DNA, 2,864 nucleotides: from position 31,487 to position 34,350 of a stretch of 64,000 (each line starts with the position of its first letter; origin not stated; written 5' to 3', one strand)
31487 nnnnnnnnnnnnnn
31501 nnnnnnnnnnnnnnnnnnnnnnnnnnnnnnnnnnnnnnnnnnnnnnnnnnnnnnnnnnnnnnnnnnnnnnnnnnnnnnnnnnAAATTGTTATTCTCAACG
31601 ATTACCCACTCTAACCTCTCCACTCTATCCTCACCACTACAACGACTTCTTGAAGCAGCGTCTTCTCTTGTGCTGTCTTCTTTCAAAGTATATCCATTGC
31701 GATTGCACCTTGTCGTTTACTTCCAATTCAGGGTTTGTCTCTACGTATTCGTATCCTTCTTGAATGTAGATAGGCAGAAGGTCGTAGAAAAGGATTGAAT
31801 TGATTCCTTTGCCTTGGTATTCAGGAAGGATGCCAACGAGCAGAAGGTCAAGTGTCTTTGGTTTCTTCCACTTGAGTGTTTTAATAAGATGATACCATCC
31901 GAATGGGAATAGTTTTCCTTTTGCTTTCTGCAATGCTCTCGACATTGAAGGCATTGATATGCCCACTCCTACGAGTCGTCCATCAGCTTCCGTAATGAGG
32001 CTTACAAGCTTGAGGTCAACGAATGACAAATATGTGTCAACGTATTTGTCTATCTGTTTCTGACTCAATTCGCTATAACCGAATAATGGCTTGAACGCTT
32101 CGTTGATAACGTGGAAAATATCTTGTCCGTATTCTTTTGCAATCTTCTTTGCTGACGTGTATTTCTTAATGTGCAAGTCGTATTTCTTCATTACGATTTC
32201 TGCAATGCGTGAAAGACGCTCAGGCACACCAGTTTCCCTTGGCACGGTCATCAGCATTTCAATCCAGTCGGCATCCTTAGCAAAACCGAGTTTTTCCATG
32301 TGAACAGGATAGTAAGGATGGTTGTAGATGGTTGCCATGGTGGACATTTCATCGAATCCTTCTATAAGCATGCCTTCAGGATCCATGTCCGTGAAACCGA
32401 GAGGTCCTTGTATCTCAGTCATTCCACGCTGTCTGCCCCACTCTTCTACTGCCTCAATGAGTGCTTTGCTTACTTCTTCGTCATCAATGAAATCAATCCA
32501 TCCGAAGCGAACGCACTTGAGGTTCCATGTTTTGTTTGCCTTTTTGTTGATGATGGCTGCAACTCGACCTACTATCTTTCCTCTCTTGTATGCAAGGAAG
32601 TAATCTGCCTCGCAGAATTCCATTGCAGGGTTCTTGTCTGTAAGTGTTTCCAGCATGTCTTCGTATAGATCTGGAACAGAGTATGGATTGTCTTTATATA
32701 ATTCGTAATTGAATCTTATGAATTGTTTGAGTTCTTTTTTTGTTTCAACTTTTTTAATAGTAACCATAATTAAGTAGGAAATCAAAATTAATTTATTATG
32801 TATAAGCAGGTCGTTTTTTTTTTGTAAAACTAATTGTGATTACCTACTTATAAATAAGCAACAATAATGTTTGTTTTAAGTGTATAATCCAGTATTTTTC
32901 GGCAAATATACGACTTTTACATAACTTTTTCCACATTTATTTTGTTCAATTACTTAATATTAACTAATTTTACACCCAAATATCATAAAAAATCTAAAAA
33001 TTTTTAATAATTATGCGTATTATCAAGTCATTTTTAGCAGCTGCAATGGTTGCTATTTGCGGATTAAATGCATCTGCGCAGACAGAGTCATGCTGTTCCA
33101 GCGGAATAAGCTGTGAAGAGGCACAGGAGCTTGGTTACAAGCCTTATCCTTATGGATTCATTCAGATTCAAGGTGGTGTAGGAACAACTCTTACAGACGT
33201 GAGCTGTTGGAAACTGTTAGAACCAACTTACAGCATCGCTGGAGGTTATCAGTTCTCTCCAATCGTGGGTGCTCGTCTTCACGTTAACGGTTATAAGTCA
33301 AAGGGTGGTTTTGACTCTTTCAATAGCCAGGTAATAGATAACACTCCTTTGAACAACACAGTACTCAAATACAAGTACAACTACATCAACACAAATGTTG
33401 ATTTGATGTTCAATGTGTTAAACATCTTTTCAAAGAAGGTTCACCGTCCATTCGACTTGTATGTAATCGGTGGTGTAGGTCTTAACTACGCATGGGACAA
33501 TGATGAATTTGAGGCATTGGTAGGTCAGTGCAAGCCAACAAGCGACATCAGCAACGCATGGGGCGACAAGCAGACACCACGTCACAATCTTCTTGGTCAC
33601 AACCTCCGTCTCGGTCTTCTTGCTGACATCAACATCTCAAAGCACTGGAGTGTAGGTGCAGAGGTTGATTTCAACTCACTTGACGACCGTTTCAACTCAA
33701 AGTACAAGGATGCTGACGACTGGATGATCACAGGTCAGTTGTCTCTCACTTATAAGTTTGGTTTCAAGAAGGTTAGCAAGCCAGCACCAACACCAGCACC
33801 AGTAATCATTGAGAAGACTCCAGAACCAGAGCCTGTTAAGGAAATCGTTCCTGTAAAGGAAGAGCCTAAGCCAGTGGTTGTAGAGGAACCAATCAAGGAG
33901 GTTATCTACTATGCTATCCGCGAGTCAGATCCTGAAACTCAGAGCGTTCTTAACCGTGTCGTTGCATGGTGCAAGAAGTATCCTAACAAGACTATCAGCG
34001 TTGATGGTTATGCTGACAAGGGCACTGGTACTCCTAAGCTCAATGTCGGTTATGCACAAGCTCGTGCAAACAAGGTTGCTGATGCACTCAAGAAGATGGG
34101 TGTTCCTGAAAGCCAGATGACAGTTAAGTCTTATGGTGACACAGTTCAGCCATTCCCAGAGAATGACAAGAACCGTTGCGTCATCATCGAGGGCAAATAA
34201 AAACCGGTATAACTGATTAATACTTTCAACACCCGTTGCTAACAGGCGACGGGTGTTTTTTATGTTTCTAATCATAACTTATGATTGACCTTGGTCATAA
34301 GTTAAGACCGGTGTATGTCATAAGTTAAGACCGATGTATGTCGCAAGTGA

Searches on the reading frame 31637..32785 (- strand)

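Call 51: search_protein_families(library=pfam, proteins=[window:31637-32785:-], max_evalue=0.00001)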
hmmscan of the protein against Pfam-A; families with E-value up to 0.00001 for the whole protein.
window:31637-32785:- (382 aa): 1 family
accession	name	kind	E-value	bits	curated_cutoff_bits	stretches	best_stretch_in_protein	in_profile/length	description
PF00583.31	Acetyltransf_1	-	2.4e-08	34.7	20.7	0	255-350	28-98/116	Acetyltransferase (GNAT) family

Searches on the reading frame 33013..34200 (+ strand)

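Call 51: search_protein_families(library=pfam, proteins=[window:33013-34200:+], max_evalue=0.00001)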
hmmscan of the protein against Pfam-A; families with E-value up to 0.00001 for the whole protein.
window:33013-34200:+ (395 aa): 1 family
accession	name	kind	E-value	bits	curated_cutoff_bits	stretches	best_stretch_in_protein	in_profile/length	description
PF00691.25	OmpA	-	1.9e-12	47.8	27.2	1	306-384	10-88/98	OmpA family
